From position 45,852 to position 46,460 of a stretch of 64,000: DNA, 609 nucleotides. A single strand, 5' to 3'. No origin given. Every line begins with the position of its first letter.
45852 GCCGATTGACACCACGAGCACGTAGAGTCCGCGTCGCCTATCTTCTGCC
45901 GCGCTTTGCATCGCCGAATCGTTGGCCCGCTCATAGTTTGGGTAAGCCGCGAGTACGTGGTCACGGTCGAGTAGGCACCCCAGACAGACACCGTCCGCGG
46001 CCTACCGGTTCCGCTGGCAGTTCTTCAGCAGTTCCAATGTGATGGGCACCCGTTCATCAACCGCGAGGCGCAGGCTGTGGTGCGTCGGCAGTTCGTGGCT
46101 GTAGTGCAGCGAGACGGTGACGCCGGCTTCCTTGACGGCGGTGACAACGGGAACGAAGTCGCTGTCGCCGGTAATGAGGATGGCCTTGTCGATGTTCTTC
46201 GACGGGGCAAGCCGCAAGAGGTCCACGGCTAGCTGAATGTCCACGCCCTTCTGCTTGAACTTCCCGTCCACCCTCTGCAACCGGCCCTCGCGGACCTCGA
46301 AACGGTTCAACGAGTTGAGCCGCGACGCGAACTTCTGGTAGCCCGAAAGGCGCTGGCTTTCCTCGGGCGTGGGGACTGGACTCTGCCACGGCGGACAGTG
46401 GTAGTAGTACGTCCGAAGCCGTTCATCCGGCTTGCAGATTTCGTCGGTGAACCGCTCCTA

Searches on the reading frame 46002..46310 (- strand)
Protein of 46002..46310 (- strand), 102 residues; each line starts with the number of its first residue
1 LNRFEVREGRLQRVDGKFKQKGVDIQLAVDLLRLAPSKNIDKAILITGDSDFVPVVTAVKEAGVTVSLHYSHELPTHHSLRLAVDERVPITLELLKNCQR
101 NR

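Call 57: search_protein_families(library=pfam, proteins=[window:46002-46310:-], max_evalue=0.001)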
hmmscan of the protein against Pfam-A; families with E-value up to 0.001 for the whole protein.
window:46002-46310:- (102 aa): 1 family
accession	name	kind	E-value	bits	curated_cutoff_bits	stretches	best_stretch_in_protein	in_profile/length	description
PF01936.24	NYN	-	1.7e-15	58.2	24.2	1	6-88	62-142/145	NYN domain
